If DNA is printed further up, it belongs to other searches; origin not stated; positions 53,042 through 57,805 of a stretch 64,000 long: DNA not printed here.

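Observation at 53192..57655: Giant fusion of a FAD-linked oxidase with a SAM-methyltransferase-like domain plus a 600-aa unknown tail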

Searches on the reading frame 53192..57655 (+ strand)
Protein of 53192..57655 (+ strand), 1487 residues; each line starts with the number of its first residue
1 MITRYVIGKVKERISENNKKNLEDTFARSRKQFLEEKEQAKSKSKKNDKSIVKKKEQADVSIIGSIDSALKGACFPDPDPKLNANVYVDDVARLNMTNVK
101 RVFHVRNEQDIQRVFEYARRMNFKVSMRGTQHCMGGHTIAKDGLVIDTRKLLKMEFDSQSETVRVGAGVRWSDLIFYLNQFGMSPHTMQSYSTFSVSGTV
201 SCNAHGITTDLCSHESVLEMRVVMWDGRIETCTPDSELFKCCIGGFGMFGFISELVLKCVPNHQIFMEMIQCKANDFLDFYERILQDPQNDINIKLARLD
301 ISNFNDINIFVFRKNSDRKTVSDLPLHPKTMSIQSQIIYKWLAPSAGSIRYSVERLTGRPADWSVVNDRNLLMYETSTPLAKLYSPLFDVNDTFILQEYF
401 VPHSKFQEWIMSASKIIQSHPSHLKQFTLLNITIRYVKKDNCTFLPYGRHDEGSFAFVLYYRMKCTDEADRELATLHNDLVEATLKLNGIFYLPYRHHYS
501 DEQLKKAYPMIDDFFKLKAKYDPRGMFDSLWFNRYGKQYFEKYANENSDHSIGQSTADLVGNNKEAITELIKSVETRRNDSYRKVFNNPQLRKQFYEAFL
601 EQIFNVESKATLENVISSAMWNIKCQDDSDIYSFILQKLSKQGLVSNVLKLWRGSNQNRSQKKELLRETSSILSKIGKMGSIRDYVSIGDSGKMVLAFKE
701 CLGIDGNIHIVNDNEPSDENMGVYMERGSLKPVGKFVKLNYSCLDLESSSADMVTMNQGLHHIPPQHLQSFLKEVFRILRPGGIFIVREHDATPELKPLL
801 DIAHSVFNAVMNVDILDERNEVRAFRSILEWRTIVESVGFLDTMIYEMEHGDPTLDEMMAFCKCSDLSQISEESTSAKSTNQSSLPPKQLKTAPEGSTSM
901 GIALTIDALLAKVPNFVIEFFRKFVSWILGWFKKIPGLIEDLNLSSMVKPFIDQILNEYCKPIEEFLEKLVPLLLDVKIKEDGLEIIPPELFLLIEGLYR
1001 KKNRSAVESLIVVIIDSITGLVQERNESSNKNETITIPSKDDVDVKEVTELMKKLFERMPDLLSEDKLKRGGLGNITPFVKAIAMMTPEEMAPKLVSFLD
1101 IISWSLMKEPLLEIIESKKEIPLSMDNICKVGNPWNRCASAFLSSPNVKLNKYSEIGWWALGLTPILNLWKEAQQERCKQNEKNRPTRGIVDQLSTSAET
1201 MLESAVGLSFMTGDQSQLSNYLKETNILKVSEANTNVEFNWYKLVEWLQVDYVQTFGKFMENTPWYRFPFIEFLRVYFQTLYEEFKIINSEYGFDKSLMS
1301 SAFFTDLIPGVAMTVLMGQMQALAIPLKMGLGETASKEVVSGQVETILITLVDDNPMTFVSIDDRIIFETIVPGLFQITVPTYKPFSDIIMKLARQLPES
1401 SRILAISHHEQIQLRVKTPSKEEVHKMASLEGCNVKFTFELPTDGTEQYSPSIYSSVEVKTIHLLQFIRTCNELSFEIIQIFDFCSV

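Call 5: search_protein_families(library=pfam, proteins=[window:53192-57655:+], max_evalue=1)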
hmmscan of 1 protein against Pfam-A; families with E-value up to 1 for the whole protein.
window:53192-57655:+ (1487 aa): 11 families
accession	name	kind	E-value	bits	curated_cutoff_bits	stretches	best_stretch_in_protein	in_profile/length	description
PF01565.28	FAD_binding_4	-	2.6e-25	89.2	26.4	1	101-232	3-138/139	FAD binding domain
PF04030.19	ALO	-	6.6e-09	36.3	23.1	1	393-534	124-257/258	D-arabinono-1,4-lactone oxidase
PF08241.18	Methyltransf_11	-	1.2e-08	35.9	21.2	1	724-787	34-95/95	Methyltransferase domain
PF13649.12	Methyltransf_25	-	4e-07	31.1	27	1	733-783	47-97/97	Methyltransferase domain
PF01209.24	Ubie_methyltran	-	7.5e-06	25.9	20.1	1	689-808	56-170/233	ubiE/COQ5 methyltransferase family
PF13489.12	Methyltransf_23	-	9.7e-06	25.8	27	1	747-840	78-159/164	Methyltransferase domain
PF08242.18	Methyltransf_12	-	2.1e-05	25.6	30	1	727-785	39-98/98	Methyltransferase domain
PF13847.12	Methyltransf_31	-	5.7e-05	23.3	27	1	744-802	66-121/145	Methyltransferase domain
PF20922.3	Anamorsin_N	-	0.023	14.8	27.1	1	746-790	47-90/163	Anamorsin, N-terminal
PF05891.18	Methyltransf_PK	-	0.052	13.5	27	1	752-806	124-178/218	AdoMet dependent proline di-methyltransferase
PF02325.22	YGGT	-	0.067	14.1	27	1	903-957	10-67/70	YGGT family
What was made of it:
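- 53414..54826 (+): Module 1: VAO/PCMH-superfamily FAD oxidase/dehydrogenase (aa 75-545). The FAD_binding_4 match covers aa 101-232 and the ALO-type cap match aa 393-534. Pfam (call 5).
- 55244..55783 (+): Module 2 core: class I (Rossmann-like, seven-strand) methyltransferase fold (aa 685-864).
- Non-canonical motif I: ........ (aa 686-693).
- β2 acid: D713.
- GLHH: aa 759-762.
- REH: aa 788-790.
- Further conserved positions: AH..FN at aa 803-808, E821, R823, DPT at aa 852-854. Pfam Methyltransf_11, _25 and Ubie_methyltran (call 5).
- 55895..56746 (+): Long-form-specific all-helical insert (aa ~902-1185). It is flanked by low-confidence linkers at aa 868-907 and 1186-1236. No Pfam match (call 5).
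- On VAO/PCMH FAD-linked oxidoreductase superfamily: 89.2 bits against a cut-off of 26.4, aa 101-232 (call 5).
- On Cytokinin oxidase/dehydrogenase: No Pfam match other than FAD_binding_4 and ALO in aa 75-545 (call 5).
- On Class I SAM-dependent methyltransferases: Methyltransf_11 scores 35.9 against 21.2 bits (call 5).
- On UbiE/COQ5 family: Pfam PF01209 scores 25.9 against 20.1, covering a partial profile (positions 56-170 of 233) (call 5).
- On ACT-domain regulatory modules (for the C-terminal βαββαβ pair): There is no Pfam ACT match (call 5).
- Closest known: Coq5 / UbiE / MenG quinone C-methyltransferases. Same: The Pfam Ubie_methyltran match is just above its cut-off at 25.9 against 20.1 bits (call 5).
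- Checked: Pfam matches (call 5):
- Pfam ALO match above its cut-off (call 5).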

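Call 6: search_protein_families(library=ncbifam, proteins=[window:53192-57655:+], max_evalue=1)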
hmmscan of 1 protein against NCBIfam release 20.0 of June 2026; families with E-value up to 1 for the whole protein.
window:53192-57655:+ (1487 aa): 22 families
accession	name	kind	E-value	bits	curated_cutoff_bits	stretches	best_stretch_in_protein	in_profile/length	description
TIGR01678.1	FAD_lactone_ox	subfamily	6.8e-19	68.1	396.8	2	97-284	13-203/438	sugar 1,4-lactone oxidase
NF053785.1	DcplphribOxDprE1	equivalog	1.7e-17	63.8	500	2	102-268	18-189/449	decaprenylphosphoryl-beta-D-ribose oxidase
TIGR01677.1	pln_FAD_oxido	subfamily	7.5e-15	54.4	383.1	2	399-533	377-509/560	FAD-dependent oxidoreductase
NF041227.1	BagG_FevA2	exception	1.3e-13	50.4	850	1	104-267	51-215/455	bagremycin/ferroverdin biosynthesis FAD-dependent oxygenase BagG/FevA2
NF041226.1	BagK_FevA1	equivalog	2.5e-11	42.6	800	1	87-266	26-210/453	bagremycin/ferroverdin biosynthesis FAD-dependent oxygenase BagK/FevA1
TIGR01679.1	bact_FAD_ox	subfamily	1.4e-10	40.6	292.25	1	126-269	36-182/419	FAD-linked oxidoreductase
TIGR01676.1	GLDHase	equivalog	1.2e-09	37.6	458.25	1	101-287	63-253/541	L-galactonolactone dehydrogenase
TIGR00387.1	glcD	equivalog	5.9e-09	35.2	567.9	1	106-263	5-174/413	glycolate oxidase subunit GlcD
TIGR01934.1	MenG_MenH_UbiE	subfamily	0.00015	21.2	158.35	1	734-793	90-147/223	ubiquinone/menaquinone biosynthesis methyltransferase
NF001242.0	PRK00216.1-3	equivalog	0.00015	21.2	351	1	730-792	120-180/258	bifunctional demethylmenaquinone methyltransferase/2-methoxy-6-polyprenyl-1,4-benzoquinol methylase UbiE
NF001244.0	PRK00216.1-5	equivalog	0.00058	19.2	216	1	734-795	102-161/236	bifunctional demethylmenaquinone methyltransferase/2-methoxy-6-polyprenyl-1,4-benzoquinol methylase UbiE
NF045823.1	PthPhpthDimycoMt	equivalog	0.0026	16.9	300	1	735-793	116-175/256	phthiotriol/phenolphthiotriol dimycocerosates methyltransferase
TIGR00179.1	murB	equivalog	0.0039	16.5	144.5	1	102-184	16-98/290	UDP-N-acetylmuramate dehydrogenase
NF041537.1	ArsM_AhpD_UU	exception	0.013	14.3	510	1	735-795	130-188/345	arsenite methyltransferase/AhpD domain selenoprotein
NF001240.0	PRK00216.1-1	equivalog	0.021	13.9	378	1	689-800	72-180/251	bifunctional demethylmenaquinone methyltransferase/2-methoxy-6-polyprenyl-1,4-benzoquinol methylase UbiE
NF038261.1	rhodoquin_RquA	equivalog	0.089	12.5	175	1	739-809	105-175/218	rhodoquinone biosynthesis methyltransferase RquA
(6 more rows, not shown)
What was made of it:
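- On Sugar 1,4-lactone oxidases / GLDH (TIGR01678, TIGR01676): 68.1 against 396.8, and 37.6 against 458.25 (call 6).
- TIGR01678 is the best NCBIfam hit (call 6). TIGR01676 (GLDH) scores 37.6 against 458 (call 6).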

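Call 9: find_homologous_proteins(query=window:53192-57652:+, max_evalue=0.001)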
Query window:53192-57652:+ (1487 aa): 206 proteins with E <= 0.001 among 7161 candidates; the best 120 are listed.
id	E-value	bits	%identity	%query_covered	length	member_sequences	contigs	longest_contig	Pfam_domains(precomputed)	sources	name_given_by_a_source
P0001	0.0e+0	3404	100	100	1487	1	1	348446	PF13489.13,PF04030.20,PF13649.13,PF01565.29,PF01209.25,PF08241.19,PF08242.19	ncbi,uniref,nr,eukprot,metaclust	ncbi:FAD linked oxidase [Naegleria gruberi]|uniref:FAD linked oxidase n=1 Tax=Naegleria gruberi TaxI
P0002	1.8e-297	1008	40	76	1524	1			PF13489.13,PF13649.13,PF01565.29,PF08241.19,PF08242.19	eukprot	eukprot:Hpha_TRINITY_DN14610_c2_g13::TRINITY_DN14610_c2_g13_i1::g.48367::m.48367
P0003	2.6e-297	1008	42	67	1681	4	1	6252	PF04030.20,PF01565.29,PF08241.19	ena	-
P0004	5.4e-296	1003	38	75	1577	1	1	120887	PF04030.20,PF13649.13,PF01565.29,PF08241.19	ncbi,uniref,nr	ncbi:unnamed protein product [Polarella glacialis]|uniref:FAD-binding PCMH-type domain-containing pr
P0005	2.6e-295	1001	39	75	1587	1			PF04030.20,PF13649.13,PF01565.29,PF08241.19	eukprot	eukprot:TRINITY_DN27413_c0_g1_i1.p1 TRINITY_DN27413_c0_g1~~TRINITY_DN27413_c0_g1_i1.p1 ORF type:comp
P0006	1.2e-293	995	37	91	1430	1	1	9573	PF13649.13,PF01565.29,PF08241.19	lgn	-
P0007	1.5e-292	992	47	32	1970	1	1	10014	PF13489.13,PF13649.13,PF01565.29,PF08241.19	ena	-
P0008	1.4e-290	985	39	74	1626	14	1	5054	PF13489.13,PF13649.13,PF01565.29,PF08241.19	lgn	-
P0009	4.8e-290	984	41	81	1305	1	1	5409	PF04030.20,PF13649.13,PF01565.29,PF08241.19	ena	-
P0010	1.2e-289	982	41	81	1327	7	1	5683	PF13489.13,PF04030.20,PF01565.29,PF08241.19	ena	-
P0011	1.7e-288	978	38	77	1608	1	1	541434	PF13489.13,PF04030.20,PF13649.13,PF01565.29,PF08241.19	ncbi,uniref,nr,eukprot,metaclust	ncbi:hypothetical protein SAMD00019534_096140 [Acytostelium subglobosum LB1]|uniref:hypothetical pro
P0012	1.8e-285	968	36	97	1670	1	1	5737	PF13489.13,PF04030.20,PF13649.13,PF01565.29,PF08241.19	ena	-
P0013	4.3e-280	951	37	75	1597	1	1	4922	PF13649.13,PF01565.29,PF08241.19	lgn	-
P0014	7.6e-276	937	38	74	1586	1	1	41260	PF04030.20,PF13649.13,PF01565.29,PF08241.19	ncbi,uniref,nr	ncbi:hypothetical protein CYY_004780 [Polysphondylium violaceum]|uniref:FAD-binding PCMH-type domain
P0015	5.3e-275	934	39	77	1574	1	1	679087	PF04030.20,PF13649.13,PF01565.29,PF08241.19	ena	-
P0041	2.5e-235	802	35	74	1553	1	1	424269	PF13847.13,PF04030.20,PF13649.13,PF01565.29,PF01209.25,PF08241.19,PF08242.19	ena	-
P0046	1.5e-229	783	45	53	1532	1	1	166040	PF04030.20,PF13649.13,PF01565.29,PF01209.25,PF08241.19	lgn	-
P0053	3.8e-218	745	43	53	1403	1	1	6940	PF01565.29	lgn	-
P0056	3.0e-212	726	43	53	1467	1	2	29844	PF04030.20,PF13649.13,PF01565.29,PF08241.19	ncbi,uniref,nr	ncbi:hypothetical protein CYMTET_30940 [Cymbomonas tetramitiformis]|uniref:FAD-binding PCMH-type dom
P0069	5.5e-204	698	40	54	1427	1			PF13649.13,PF01565.29,PF08241.19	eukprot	eukprot:gb/GECH01001948.1/.p1 GENE.gb/GECH01001948.1/~~gb/GECH01001948.1/.p1 ORF type:complete len:1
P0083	1.1e-195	671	41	53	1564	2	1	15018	PF13489.13,PF04030.20,PF13649.13,PF01565.29,PF08241.19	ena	-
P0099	8.4e-180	618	38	55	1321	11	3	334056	PF13489.13,PF13649.13,PF01565.29,PF08241.19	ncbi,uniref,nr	ncbi:unnamed protein product [Rotaria socialis]|uniref:FAD-binding PCMH-type domain-containing prote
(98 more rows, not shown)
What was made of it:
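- Checked: The translation is 100% identical over its full length to the database protein 'FAD linked oxidase [Naegleria gruberi]' (P0001, call 9).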
